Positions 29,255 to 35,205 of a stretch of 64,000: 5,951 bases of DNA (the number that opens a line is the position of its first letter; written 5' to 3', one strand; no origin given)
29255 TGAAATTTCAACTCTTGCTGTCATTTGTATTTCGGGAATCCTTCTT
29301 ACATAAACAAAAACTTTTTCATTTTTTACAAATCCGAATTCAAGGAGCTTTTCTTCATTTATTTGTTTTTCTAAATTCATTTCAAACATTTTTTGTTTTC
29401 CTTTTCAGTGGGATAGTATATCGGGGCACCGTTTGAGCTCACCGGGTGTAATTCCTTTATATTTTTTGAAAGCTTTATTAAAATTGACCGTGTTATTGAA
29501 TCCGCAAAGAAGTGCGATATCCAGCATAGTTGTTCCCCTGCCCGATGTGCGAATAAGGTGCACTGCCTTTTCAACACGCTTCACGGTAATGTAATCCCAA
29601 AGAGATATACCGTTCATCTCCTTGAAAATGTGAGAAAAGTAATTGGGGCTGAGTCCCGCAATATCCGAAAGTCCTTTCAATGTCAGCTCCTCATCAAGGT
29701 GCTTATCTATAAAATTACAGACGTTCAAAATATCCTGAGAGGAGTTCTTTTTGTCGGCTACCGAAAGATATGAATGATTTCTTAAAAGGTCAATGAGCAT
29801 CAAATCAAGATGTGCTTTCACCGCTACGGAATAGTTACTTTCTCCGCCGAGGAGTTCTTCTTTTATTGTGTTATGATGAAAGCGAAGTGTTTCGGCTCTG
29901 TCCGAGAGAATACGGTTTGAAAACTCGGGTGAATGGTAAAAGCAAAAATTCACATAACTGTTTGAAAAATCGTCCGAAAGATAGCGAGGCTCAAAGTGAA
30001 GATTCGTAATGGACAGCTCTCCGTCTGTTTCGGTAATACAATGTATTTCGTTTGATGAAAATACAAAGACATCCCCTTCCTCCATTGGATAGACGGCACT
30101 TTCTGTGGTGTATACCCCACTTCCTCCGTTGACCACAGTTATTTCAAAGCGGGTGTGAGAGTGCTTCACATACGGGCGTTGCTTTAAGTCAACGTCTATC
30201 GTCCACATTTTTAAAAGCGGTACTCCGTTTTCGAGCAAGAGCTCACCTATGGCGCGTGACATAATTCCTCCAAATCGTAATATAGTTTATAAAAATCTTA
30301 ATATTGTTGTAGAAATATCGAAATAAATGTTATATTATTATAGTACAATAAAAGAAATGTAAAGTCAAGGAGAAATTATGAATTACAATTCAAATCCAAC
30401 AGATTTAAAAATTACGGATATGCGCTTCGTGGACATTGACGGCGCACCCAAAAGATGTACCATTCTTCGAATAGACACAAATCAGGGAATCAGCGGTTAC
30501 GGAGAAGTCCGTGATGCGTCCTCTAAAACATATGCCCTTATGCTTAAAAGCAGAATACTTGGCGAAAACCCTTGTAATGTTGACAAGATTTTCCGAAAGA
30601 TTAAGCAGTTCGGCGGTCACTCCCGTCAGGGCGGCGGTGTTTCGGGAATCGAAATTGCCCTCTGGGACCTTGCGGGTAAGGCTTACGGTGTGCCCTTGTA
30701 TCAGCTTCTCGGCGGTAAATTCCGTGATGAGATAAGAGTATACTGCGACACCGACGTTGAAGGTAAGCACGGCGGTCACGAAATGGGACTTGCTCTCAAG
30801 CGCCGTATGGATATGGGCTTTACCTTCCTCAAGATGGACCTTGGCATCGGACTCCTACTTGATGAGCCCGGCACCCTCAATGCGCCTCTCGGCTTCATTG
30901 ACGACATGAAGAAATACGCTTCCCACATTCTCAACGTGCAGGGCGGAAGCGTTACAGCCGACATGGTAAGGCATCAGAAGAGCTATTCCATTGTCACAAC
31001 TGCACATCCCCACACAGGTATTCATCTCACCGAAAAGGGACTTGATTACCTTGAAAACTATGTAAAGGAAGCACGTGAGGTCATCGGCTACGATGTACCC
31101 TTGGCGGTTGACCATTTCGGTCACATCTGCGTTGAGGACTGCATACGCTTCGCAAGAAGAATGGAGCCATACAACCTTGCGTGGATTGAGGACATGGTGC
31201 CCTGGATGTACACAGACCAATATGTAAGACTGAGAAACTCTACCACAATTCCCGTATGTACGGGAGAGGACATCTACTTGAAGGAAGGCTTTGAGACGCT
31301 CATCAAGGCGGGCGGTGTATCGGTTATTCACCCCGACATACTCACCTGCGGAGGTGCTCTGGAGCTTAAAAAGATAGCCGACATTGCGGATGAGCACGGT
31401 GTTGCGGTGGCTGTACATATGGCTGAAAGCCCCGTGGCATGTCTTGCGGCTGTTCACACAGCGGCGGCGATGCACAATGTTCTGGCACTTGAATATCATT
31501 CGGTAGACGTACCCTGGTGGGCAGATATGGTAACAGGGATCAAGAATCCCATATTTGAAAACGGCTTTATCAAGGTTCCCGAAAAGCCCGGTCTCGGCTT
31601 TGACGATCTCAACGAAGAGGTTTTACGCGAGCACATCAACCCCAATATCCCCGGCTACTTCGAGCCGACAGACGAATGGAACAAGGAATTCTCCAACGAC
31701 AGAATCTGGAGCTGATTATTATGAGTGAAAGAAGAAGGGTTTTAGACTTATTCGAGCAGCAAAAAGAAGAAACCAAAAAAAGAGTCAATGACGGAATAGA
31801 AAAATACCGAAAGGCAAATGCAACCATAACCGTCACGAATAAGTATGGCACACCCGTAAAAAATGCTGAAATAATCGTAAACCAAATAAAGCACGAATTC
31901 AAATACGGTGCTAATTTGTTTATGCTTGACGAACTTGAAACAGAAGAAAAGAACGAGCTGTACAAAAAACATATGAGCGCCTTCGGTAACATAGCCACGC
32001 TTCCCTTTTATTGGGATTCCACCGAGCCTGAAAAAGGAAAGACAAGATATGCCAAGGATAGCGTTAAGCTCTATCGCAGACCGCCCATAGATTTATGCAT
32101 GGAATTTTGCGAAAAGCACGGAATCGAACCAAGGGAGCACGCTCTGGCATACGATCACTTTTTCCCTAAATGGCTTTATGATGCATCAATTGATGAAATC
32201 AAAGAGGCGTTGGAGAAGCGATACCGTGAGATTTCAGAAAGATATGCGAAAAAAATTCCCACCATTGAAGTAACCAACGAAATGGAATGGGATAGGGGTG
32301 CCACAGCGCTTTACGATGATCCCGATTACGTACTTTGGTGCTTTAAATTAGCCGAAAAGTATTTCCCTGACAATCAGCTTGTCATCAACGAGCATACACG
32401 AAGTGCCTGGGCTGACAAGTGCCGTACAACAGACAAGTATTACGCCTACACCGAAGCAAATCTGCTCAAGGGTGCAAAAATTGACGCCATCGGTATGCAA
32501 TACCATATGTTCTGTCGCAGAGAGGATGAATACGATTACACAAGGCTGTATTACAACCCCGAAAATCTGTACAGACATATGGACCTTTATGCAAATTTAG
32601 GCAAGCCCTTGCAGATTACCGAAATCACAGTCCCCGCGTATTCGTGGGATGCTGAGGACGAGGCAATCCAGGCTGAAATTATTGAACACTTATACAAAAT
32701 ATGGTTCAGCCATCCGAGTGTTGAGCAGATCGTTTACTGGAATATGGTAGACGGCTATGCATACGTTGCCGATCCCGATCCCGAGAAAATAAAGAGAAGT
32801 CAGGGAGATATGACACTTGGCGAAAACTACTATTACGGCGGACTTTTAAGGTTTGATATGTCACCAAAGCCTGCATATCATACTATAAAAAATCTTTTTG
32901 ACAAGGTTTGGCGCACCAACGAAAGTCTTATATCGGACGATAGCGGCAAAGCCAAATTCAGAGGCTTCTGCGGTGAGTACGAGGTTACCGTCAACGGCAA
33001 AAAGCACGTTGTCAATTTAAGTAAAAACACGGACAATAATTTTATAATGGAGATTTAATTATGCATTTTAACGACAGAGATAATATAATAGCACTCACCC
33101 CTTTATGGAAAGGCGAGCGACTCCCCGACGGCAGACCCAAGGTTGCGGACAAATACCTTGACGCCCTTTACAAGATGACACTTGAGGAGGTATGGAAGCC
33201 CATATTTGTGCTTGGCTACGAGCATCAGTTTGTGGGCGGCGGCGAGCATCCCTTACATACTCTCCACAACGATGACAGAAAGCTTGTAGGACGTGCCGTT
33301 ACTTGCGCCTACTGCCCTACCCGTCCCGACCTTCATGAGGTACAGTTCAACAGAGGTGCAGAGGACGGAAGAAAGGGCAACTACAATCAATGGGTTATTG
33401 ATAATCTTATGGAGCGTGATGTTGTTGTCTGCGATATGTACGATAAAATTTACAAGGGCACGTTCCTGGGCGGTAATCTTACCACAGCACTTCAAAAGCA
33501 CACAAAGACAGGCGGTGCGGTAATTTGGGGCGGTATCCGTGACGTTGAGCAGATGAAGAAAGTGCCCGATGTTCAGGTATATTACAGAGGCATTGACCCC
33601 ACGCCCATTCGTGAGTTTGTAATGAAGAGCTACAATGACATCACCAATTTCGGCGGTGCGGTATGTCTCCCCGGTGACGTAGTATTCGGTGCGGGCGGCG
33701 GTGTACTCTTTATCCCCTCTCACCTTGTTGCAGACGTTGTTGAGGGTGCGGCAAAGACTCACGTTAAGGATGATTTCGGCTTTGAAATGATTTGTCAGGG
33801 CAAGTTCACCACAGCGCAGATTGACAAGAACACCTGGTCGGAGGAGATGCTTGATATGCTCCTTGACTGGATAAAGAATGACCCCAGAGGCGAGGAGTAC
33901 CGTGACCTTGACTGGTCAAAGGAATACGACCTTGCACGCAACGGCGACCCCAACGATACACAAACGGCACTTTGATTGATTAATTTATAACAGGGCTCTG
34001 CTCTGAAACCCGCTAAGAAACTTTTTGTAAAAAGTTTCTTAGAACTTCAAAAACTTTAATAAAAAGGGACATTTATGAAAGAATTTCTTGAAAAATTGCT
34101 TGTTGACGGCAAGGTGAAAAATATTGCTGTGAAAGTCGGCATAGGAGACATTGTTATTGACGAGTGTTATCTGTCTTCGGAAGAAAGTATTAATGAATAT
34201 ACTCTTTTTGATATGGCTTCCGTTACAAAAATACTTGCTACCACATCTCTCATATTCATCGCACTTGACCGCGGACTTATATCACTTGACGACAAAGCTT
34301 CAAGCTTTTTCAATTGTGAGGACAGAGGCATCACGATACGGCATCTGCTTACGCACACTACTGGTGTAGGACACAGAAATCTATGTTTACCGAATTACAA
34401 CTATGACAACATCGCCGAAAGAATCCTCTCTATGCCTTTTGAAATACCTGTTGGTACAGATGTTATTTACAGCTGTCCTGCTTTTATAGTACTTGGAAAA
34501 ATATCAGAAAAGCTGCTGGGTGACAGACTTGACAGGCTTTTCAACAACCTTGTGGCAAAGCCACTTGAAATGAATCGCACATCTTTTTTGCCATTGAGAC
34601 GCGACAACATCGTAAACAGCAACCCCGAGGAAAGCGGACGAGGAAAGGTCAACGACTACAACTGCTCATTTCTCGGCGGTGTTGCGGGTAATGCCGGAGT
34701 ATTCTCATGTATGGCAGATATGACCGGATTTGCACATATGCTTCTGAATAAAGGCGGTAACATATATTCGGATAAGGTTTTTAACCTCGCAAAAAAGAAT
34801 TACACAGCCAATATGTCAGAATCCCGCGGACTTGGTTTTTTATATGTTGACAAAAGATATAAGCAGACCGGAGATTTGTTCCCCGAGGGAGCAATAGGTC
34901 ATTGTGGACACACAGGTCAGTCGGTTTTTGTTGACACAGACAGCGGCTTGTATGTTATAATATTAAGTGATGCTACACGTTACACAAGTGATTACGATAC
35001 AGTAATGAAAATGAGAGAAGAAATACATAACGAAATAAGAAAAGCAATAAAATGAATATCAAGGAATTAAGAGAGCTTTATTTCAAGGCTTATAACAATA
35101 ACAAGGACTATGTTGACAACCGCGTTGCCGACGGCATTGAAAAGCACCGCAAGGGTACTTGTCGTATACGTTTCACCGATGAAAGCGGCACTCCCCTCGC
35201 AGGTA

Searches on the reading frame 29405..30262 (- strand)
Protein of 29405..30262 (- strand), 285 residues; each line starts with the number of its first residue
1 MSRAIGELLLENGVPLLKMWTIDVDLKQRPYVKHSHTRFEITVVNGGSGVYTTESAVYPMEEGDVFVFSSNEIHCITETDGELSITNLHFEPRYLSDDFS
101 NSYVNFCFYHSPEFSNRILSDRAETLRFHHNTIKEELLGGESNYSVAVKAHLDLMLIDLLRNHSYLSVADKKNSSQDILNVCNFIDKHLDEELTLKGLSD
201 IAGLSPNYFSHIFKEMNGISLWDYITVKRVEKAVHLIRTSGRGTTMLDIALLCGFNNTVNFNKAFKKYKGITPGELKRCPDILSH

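Call 38: search_protein_families(library=pfam, max_evalue=1e-8, proteins=[window:29405-30262:-])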
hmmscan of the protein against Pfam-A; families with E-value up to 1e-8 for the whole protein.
window:29405-30262:- (285 aa): 2 families
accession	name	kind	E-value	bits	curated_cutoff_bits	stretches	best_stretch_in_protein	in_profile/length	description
PF12833.13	HTH_18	-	3.3e-17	63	33.6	1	198-278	1-79/80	Helix-turn-helix domain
PF00165.29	HTH_AraC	-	2.6e-14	53.4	26.6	0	243-275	8-39/42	Bacterial regulatory helix-turn-helix proteins, AraC family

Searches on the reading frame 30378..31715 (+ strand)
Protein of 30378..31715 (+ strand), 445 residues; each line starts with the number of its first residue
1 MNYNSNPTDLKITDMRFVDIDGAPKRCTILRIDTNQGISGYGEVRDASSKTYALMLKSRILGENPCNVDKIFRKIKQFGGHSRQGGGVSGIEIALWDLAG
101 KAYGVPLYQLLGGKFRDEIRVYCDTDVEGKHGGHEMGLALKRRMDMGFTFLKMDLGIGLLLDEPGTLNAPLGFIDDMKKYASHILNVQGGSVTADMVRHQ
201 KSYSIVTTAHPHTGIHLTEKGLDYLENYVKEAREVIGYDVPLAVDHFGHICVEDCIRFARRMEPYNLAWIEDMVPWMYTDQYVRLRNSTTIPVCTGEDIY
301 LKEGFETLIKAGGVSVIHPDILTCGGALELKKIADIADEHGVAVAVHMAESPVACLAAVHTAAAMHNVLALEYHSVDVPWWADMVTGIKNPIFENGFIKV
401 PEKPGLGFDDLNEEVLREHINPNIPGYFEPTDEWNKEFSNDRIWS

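Call 38: search_protein_families(library=pfam, max_evalue=1e-8, proteins=[window:30378-31715:+])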
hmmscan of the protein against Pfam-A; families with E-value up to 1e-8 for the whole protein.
window:30378-31715:+ (445 aa): 2 families
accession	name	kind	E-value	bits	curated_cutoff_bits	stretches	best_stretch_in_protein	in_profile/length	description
PF13378.12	MR_MLE_C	-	2.2e-46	158.8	29.4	1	221-409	26-214/219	Enolase C-terminal domain-like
PF02746.21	MR_MLE_N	-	3.4e-11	43.8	22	1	26-112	27-117/117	Mandelate racemase / muconate lactonizing enzyme, N-terminal domain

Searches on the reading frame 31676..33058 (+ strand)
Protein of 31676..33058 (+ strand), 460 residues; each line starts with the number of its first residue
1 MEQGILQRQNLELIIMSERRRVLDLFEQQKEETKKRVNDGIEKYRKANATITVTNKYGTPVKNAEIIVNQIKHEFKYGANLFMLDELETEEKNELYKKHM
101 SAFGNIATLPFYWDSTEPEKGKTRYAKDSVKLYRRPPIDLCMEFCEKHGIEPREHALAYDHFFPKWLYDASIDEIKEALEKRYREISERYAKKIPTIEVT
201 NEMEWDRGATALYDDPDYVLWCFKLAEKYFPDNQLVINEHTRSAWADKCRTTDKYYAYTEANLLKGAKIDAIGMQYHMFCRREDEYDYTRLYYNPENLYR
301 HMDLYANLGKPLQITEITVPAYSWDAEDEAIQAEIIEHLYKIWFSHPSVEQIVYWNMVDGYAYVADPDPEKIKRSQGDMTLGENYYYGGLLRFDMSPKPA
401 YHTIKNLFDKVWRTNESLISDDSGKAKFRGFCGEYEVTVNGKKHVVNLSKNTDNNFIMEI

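Call 38: search_protein_families(library=pfam, max_evalue=1e-8, proteins=[window:31676-33058:+])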
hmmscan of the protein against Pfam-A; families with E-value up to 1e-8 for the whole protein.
window:31676-33058:+ (460 aa): 1 family
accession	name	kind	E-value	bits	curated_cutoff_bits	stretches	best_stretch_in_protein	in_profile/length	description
PF00331.26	Glyco_hydro_10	-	3.3e-28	99.3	22.1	1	91-404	27-308/311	Glycosyl hydrolase family 10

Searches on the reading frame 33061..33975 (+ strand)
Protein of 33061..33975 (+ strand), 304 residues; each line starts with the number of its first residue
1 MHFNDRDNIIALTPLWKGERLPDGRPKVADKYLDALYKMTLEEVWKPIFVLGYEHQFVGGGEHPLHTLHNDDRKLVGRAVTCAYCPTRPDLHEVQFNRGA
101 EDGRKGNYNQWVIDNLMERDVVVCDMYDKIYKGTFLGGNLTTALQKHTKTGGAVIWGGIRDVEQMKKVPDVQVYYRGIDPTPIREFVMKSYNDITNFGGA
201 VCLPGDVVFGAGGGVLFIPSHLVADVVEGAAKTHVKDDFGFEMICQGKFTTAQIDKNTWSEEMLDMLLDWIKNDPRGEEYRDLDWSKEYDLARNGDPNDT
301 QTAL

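Call 38: search_protein_families(library=pfam, max_evalue=1e-8, proteins=[window:33061-33975:+])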
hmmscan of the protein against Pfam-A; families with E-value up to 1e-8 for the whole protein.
window:33061-33975:+ (304 aa): 1 family
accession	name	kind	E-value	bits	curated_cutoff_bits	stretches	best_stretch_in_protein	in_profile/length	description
PF03737.21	RraA-like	-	8.2e-14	52.5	24.5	1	65-215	21-150/152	Aldolase/RraA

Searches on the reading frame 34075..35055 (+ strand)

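Call 56: search_protein_families(library=pfam, max_evalue=1e-8, proteins=[window:34075-35055:+])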
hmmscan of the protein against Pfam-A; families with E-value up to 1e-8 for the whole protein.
window:34075-35055:+ (326 aa): 1 family
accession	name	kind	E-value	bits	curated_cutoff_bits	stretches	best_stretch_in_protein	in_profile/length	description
PF00144.29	Beta-lactamase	-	7.9e-38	130.9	27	1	35-302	40-312/329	Beta-lactamase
